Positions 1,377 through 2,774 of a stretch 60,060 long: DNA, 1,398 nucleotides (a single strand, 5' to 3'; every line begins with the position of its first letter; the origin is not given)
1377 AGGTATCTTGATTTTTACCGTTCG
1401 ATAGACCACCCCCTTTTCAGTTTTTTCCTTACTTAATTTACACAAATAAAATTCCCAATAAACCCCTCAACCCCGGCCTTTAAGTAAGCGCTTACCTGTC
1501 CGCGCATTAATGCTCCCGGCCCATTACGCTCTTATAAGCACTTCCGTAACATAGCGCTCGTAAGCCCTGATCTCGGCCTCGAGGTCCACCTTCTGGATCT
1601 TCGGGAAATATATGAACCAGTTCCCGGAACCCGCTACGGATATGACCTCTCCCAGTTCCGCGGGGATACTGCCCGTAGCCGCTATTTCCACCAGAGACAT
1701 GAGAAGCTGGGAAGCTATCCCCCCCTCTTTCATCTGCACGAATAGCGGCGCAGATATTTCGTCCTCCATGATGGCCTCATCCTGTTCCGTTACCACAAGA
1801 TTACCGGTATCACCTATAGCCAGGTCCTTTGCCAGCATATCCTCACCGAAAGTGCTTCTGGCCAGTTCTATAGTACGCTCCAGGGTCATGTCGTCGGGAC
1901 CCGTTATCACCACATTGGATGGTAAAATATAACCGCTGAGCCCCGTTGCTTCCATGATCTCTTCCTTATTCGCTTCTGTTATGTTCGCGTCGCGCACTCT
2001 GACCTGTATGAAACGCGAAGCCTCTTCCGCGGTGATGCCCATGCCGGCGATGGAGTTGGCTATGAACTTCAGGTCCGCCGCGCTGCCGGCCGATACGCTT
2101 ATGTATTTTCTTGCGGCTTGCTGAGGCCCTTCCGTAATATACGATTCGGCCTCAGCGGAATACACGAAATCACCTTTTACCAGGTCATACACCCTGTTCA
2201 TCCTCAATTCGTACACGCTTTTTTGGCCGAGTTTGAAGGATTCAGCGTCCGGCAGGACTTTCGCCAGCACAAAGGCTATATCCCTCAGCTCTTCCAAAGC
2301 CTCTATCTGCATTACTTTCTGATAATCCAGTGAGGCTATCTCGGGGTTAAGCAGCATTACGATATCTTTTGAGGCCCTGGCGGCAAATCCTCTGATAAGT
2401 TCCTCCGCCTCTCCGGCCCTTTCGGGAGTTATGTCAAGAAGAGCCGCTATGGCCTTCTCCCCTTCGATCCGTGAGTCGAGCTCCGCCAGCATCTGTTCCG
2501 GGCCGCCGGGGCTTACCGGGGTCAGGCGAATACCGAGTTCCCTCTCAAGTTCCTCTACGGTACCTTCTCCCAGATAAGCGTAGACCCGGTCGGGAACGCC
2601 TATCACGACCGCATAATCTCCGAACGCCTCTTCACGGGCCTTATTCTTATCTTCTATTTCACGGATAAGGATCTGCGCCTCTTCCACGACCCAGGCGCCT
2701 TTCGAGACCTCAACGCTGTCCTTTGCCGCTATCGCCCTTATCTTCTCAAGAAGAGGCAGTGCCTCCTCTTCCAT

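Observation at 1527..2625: Both giants end in a homologous C-terminal domain with a conserved terminal motif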

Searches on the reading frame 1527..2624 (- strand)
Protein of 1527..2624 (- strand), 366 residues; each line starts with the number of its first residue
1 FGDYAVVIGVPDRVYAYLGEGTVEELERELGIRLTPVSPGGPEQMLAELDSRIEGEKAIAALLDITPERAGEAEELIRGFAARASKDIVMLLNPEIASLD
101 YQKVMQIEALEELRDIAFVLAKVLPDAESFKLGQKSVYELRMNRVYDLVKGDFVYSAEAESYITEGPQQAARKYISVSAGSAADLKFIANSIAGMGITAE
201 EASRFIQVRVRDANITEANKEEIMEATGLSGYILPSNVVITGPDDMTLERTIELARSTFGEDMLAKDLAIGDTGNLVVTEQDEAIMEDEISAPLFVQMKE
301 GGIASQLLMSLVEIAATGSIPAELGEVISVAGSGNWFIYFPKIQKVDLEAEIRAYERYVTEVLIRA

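Call 12: find_homologous_proteins(query=window:1527-2624:-, max_evalue=0.001)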
Query window:1527-2624:-: 8000 candidates shared short words with the query, none scored E <= 0.001.

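Call 14: find_related_loci(query=window:1527-2624:-, collection=genome_contigs, flank=10000)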
Query window:1527-2624:- (366 aa) in genome_contigs; peptide patterns used: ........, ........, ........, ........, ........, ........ (x = any residue, [..] = any of these).
353 stretches matched a pattern, but none encodes a relative of the query by tblastn (E <= 1e-3).

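Call 15: find_related_loci(query=window:1527-2624:-, collection=metagenome_contigs, flank=10000)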
Query window:1527-2624:- (366 aa) in metagenome_contigs; peptide patterns used: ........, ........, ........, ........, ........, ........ (x = any residue, [..] = any of these).
450 stretches matched a pattern, but none encodes a relative of the query by tblastn (E <= 1e-3).

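Call 19: search_protein_representatives(protein=window:1527-2624:-)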
Query: 366 residues. Proteins with E-value up to 0.001 (for the whole library): 102; up to 1e-10: 68; up to 1e-30: 38. The best 102 are listed.
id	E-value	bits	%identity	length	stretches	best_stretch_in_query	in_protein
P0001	2.7e-59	217.6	39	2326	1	4-366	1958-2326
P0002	1.7e-56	208.3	38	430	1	3-366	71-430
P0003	7.8e-55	202.9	38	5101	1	2-366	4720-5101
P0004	2.4e-54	201.3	35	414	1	3-366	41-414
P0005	1.2e-52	195.8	43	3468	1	4-358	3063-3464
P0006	1.4e-52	195.5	38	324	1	45-366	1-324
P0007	5.4e-51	190.3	36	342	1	35-359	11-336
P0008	5.1e-50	187.1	36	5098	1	3-366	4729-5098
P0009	1.3e-49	185.7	36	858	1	3-361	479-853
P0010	2.3e-46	175.1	35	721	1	2-366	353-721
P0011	2.9e-46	174.7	40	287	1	87-366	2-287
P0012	3.4e-45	171.2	45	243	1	133-358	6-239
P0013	1.0e-44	169.7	38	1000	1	4-349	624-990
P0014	1.4e-44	169.2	37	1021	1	3-366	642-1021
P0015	5.2e-44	167.3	36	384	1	6-358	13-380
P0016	1.2e-43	166.1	37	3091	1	3-350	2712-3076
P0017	1.6e-43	165.7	36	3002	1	3-366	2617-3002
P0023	4.5e-41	157.7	32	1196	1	6-359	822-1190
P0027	6.7e-36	140.7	33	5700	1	4-365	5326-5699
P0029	1.4e-35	139.6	39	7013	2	110-365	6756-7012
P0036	5.9e-33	131.0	34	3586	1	2-366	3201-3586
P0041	2.7e-29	119.0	31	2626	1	4-365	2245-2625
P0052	6.0e-19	85.0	30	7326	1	4-366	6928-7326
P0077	1.0e-08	51.3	34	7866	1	7-169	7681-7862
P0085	6.7e-07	45.4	27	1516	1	5-366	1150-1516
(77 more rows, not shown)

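Call 31: find_homologous_proteins(query=A1, max_evalue=0.001)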
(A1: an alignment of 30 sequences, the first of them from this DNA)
Query A1 (30 sequences): 8000 candidates shared short words with the query, none scored E <= 0.001.

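Call 33: list_cluster_members(proteins=[P0001, P0003, P0005, P0008, P0027, P0029, P0052, P0077, P0002, P0085])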
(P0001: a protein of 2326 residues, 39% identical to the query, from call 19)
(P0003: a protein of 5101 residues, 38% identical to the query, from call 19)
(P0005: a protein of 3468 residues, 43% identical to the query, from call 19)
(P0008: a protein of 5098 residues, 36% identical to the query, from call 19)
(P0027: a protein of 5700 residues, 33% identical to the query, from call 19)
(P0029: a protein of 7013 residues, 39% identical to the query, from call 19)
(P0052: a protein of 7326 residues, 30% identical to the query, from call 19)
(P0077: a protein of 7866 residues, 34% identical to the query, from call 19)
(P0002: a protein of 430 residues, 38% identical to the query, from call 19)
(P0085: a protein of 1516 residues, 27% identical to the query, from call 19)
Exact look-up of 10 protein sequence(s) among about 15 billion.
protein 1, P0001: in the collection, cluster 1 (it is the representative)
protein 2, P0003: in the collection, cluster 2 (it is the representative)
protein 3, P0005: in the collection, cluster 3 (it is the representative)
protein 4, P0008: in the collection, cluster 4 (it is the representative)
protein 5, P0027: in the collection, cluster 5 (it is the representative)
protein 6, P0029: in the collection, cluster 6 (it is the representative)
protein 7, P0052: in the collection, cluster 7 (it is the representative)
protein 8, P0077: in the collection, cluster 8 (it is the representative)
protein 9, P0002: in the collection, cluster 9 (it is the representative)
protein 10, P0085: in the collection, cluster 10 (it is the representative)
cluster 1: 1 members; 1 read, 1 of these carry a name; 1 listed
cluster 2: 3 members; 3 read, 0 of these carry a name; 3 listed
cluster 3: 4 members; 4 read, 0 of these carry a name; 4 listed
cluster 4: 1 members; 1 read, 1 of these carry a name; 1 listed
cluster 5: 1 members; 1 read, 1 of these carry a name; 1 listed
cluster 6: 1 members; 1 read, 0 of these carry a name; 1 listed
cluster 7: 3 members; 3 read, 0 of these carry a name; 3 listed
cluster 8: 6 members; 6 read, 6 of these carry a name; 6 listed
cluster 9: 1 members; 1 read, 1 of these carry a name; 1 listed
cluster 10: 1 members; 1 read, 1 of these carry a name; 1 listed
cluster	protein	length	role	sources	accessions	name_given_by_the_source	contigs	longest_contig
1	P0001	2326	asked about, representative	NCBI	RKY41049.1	MAG: phosphoglycerate kinase, partial [Candidatus Makaraimicrobium thalassicum]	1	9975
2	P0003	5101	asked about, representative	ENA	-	-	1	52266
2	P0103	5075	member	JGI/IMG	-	-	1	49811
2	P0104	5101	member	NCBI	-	-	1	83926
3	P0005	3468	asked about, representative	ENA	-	-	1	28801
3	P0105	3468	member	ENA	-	-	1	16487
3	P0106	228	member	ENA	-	-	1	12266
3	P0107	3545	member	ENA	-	-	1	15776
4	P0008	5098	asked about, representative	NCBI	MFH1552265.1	MAG: putative PEP-binding protein [Candidatus Omnitrophota bacterium]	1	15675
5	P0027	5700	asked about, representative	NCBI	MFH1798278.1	MAG: PEP/pyruvate-binding domain-containing protein [Candidatus Omnitrophota bacterium]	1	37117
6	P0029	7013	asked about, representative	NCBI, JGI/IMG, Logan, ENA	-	-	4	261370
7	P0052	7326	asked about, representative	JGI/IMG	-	-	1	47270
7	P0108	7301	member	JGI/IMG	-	-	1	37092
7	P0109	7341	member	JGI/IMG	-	-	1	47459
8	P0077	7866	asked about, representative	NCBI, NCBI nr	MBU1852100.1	MAG: TolC family protein, partial [Candidatus Omnitrophica bacterium] | TolC family protein [Candidatus Omnitrophota bacterium]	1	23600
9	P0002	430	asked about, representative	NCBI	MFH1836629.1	MAG: hypothetical protein ABH862_00760, partial [Candidatus Omnitrophota bacterium]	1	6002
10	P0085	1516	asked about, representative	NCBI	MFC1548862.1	class II fructose-bisphosphate aldolase, partial [Candidatus Omnitrophota bacterium]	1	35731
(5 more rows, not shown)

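Call 39: predict_structure(alignment_id=A1)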
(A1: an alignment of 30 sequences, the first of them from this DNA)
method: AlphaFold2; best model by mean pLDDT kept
length: 366 residues; sequences in the alignment: 30
mean_pLDDT: 81.0   pTM: 0.59
mean pLDDT of the five models: 81.0, 80.1, 79.0, 78.7, 78.4
residues with pLDDT >= 90: 140; 70-90: 143; 50-70: 68; < 50: 15
segments of 3 or more residues with pLDDT < 50: 125-135
pLDDT, mean of each block of 10 residues (from residue 1): 79 91 87 89 84 86 83 84 75 68 61 61 45 48 71 87 73 90 90 93 95 92 92 96 84 95 93 81 85 91 90 92 90 88 71 59 46
secondary structure, 60 per line:
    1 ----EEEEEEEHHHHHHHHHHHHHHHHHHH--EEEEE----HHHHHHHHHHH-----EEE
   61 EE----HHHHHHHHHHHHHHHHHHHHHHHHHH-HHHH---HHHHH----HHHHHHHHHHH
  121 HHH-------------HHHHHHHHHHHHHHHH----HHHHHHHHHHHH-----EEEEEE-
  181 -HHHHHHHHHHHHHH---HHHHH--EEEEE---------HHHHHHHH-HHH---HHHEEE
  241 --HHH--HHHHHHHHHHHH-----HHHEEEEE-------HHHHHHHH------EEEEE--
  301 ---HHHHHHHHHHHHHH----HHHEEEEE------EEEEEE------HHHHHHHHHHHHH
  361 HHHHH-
elements in order: E5-11 H12-30 E33-37 H42-52 E58-62 H67-92 H94-97 H101-105 H110-123 H137-152 H157-168 E174-179 H182-195 H199-203 E206-210 H220-227 E238-240 H248-259 E268-272 H280-287 E294-298 H304-317 E325-329 E336-341 H348-365

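Call 41: fold_search(model_id=the predicted structure, library=pdb)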
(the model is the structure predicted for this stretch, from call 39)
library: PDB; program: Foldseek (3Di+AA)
matches with E <= 10: 1412; with E <= 0.001: 0
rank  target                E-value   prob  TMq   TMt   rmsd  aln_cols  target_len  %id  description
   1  8ahe_A                2.0e-03  0.47  0.18  0.18  22.5       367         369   11  PAC-FragmentDEL: Photoactivated covalent capture of DNA encoded fragments for hit discovery (released 2022-09-14)
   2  1o6c_B                2.7e-03  0.44  0.19  0.19  22.4       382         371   14  Crystal structure of UDP-N-acetylglucosamine 2-epimerase (released 2003-11-25)
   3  3toz_C                3.4e-03  0.60  0.22  0.26  20.9       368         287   10  2.2 Angstrom Crystal Structure of Shikimate 5-dehydrogenase from Listeria monocytogenes in Complex with NAD. (released 2011-09-21)
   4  3t7d_A                4.1e-03  0.44  0.21  0.18  22.6       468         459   11  Vall from streptomyces hygroscopicus in complex with trehalose (released 2012-08-01)
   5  1v4v_A                4.1e-03  0.35  0.18  0.18  21.6       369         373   12  Crystal Structure Of UDP-N-Acetylglucosamine 2-Epimerase From Thermus Thermophilus HB8 (released 2003-12-02)
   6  2v4m_D                5.8e-03  0.25  0.15  0.15  17.6       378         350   11  The isomerase domain of human glutamine-fructose-6-phosphate transaminase 1 (GFPT1) in complex with fructose 6-phospha (released 2008-10-07)
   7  3knz_A                6.2e-03  0.35  0.16  0.18  18.0       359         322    9  Crystal structure of Putative sugar binding protein (NP_459565.1) from Salmonella typhimurium LT2 at 2.50 A resolution (released 2009-12-01)
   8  4lc9_A                6.2e-03  0.18  0.13  0.10  18.4       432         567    9  Structural Basis for Regulation of Human Glucokinase by Glucokinase Regulatory Protein (released 2013-09-04)
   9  3t5t_A                6.6e-03  0.33  0.19  0.16  21.9       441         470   14  Vall from streptomyces hygroscopicus in apo form (released 2012-08-01)
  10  6vlc_B                7.9e-03  0.33  0.19  0.19  21.7       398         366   13  Crystal structure of UDP-GlcNAc 2-epimerase from Neisseria meningitidis bound to UDP-GlcNAc (released 2020-11-11)
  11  5enz_A                8.4e-03  0.28  0.18  0.18  22.2       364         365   10  S. aureus MnaA-UDP co-structure (released 2016-04-27)
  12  8iyf_A                1.0e-02  0.28  0.19  0.16  21.2       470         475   13  Structure of VldE-H182A in complex with GDP (released 2024-04-10)
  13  3dzc_A                1.1e-02  0.38  0.22  0.22  22.5       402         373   10  2.35 Angstrom resolution structure of WecB (VC0917), a UDP-N-acetylglucosamine 2-epimerase from Vibrio cholerae. (released 2008-08-12)
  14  3tnl_A                1.2e-02  0.33  0.20  0.23  22.1       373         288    9  1.45 Angstrom Crystal Structure of Shikimate 5-dehydrogenase from Listeria monocytogenes in Complex with Shikimate and (released 2011-09-28)
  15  6svq_B                1.3e-02  0.25  0.16  0.10  17.8       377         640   11  Crystal structure of human GFAT-1 G461E after UDP-GlcNAc soaking (released 2020-01-15)
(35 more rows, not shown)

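Call 42: find_encoding_contigs(protein=P0017, flank=10000, max_places=4)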
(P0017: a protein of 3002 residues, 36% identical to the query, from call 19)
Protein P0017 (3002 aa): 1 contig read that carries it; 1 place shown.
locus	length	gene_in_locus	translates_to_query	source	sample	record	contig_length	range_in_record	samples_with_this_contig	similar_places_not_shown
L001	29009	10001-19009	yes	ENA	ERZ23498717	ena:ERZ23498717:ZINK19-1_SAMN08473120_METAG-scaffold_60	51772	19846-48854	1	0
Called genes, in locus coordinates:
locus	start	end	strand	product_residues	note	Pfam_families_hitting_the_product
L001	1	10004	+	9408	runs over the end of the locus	-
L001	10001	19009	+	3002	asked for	-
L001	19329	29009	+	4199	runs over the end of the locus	?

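Call 45: find_encoding_contigs(protein=P0005, flank=10000, max_places=3)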
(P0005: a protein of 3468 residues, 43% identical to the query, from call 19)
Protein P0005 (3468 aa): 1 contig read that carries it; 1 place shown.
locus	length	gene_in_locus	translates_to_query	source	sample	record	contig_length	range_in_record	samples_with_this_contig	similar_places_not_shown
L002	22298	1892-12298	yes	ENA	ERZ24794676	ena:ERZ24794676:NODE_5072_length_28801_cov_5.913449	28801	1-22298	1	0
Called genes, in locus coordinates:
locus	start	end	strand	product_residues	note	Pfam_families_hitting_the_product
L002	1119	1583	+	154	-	PF12641:Flavodoxin_3 (weak), PF12724:Flavodoxin_5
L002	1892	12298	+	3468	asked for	PF05048:NosD (faint), PF13229:Beta_helix, PF05593:RHS_repeat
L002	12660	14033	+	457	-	PF20903:SPL, PF04055:Radical_SAM (faint)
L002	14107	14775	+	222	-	PF14512:TM1586_NiRdase (faint), PF00881:Nitroreductase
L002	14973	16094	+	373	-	PF08014:MATCAP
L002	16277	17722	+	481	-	PF02655:ATP-grasp_3, PF02222:ATP-grasp (faint)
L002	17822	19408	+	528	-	-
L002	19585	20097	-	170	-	PF01661:Macro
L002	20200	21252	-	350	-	PF01075:Glyco_transf_9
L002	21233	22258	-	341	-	PF01075:Glyco_transf_9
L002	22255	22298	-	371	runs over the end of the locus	PF13439:Glyco_transf_4, PF13477:Glyco_trans_4_2, PF13579:Glyco_trans_4_4, PF20706:GT4-conflict, PF00534:Glycos_transf_1, PF13692:Glyco_trans_1_4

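Call 46: find_encoding_contigs(protein=P0016, flank=10000, max_places=3)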
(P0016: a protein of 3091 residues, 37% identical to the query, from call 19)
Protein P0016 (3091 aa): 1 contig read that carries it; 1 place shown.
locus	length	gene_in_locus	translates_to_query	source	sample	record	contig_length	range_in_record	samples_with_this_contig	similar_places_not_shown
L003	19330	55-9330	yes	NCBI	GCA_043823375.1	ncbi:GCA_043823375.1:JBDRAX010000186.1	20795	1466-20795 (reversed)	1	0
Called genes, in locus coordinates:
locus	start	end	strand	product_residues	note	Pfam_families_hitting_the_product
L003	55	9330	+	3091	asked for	-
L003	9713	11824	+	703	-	PF05157:MshEN, PF00437:T2SSE, PF00072:Response_reg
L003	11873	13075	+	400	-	PF00989:PAS, PF08448:PAS_4 (weak), PF13426:PAS_9, PF08447:PAS_3, PF00512:HisKA, PF02518:HATPase_c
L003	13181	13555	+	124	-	PF00072:Response_reg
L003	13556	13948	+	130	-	PF00072:Response_reg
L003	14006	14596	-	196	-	PF07883:Cupin_2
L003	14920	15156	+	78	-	-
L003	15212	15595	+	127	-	PF07238:PilZ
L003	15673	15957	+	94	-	-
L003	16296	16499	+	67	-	PF12728:HTH_17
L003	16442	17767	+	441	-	PF00109:ketoacyl-synt, PF02801:Ketoacyl-synt_C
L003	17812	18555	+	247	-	PF00106:adh_short, PF08659:KR, PF13561:adh_short_C2, PF23441:SDR (weak)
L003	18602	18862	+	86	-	PF00550:PP-binding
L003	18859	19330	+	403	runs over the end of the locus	PF00109:ketoacyl-synt, PF02801:Ketoacyl-synt_C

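Call 47: find_encoding_contigs(protein=P0036, flank=10000, max_places=3)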
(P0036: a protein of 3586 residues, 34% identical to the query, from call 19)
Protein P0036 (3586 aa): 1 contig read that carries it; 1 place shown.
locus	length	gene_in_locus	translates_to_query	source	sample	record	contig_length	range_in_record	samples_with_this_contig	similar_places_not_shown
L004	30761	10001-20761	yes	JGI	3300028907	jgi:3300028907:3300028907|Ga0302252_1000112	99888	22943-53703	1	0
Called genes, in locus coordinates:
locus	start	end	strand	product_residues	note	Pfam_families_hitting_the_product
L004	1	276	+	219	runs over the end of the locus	PF10677:DUF2490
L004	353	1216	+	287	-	PF12849:PBP_like_2, PF01547:SBP_bac_1, PF13531:SBP_bac_11 (weak), PF12727:PBP_like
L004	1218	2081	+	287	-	PF00528:BPD_transp_1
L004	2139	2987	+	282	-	PF00528:BPD_transp_1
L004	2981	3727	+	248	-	PF00005:ABC_tran, PF13304:AAA_21 (faint)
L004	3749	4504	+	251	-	PF02463:SMC_N (faint), PF05621:TniB (faint), PF13175:AAA_15 (faint), PF00005:ABC_tran, PF13304:AAA_21 (weak)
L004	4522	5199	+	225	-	PF01895:PhoU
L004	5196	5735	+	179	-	PF09835:DUF2062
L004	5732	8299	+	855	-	PF00690:Cation_ATPase_N, PF00122:E1-E2_ATPase, PF00702:Hydrolase, PF13246:Cation_ATPase, PF00689:Cation_ATPase_C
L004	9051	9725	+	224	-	-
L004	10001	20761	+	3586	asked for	-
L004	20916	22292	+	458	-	PF20903:SPL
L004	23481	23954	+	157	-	PF00359:PTS_EIIA_2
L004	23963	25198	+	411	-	PF01933:CofD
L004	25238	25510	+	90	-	PF00381:PTS-HPr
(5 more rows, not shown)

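Call 48: find_encoding_contigs(protein=P0041, flank=10000, max_places=3)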
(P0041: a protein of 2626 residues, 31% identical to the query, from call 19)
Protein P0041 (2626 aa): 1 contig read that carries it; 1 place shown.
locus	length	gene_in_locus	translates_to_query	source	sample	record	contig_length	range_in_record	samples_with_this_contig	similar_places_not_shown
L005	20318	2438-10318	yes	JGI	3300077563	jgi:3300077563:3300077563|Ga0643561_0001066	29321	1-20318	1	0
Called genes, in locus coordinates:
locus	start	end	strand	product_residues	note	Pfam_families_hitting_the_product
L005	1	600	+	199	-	?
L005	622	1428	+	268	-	PF13641:Glyco_tranf_2_3 (weak), PF00535:Glycos_transf_2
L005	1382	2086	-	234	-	PF01209:Ubie_methyltran (faint), PF13489:Methyltransf_23, PF07021:MetW, PF13847:Methyltransf_31, PF08241:Methyltransf_11, PF08242:Methyltransf_12, PF13649:Methyltransf_25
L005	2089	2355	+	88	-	-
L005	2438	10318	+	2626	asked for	PF00381:PTS-HPr (faint), PF00391:PEP-utilizers (weak), PF02896:PEP-utilizers_C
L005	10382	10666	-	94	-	-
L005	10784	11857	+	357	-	-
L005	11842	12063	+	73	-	-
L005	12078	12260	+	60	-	-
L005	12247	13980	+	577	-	PF02543:Carbam_trans_N, PF16861:Carbam_trans_C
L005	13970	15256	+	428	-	PF25182:NonGDSL (weak), PF00657:Lipase_GDSL (faint), PF13472:Lipase_GDSL_2 (weak)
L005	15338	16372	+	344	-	PF06508:QueC (weak)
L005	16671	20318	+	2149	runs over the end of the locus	PF13646:HEAT_2 (weak)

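Call 54: search_solved_structures(query=A1, max_evalue=10)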
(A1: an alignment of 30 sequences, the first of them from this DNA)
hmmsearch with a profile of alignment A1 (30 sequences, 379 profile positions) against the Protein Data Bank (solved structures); distinct sequences matched with E-value up to 10: 10.
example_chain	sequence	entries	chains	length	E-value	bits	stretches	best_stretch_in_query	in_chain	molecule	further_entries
6sc4_A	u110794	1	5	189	0.18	13.9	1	8-37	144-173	Uncharacterized protein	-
9qul_A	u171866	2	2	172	0.2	13.8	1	14-66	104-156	TFD-EH T87E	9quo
9quc_A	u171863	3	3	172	0.2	13.8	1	14-66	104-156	TFD-EH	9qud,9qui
6zv9_A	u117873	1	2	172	0.24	13.5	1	14-66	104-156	TFD-EE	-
6wxo_A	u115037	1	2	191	0.25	13.5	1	14-66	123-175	TFD-HE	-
6wxp_A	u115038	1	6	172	0.31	13.2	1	14-66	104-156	TFD-EE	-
1ek0_A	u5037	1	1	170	0.52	12.4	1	62-109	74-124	PROTEIN (GTP-BINDING PROTEIN YPT51)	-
6k8v_A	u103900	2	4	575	0.71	12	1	10-69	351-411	NAD-dependent epimerase/dehydratase:Short-chain dehydrogenase/reductase SDR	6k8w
7vg7_B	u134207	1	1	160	0.78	11.8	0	65-100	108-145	Uteroglobin,PB1m6A9 peptide,Uteroglobin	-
7vf3_B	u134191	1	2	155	0.81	11.8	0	67-100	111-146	Uteroglobin,PB1m7 peptide,Uteroglobin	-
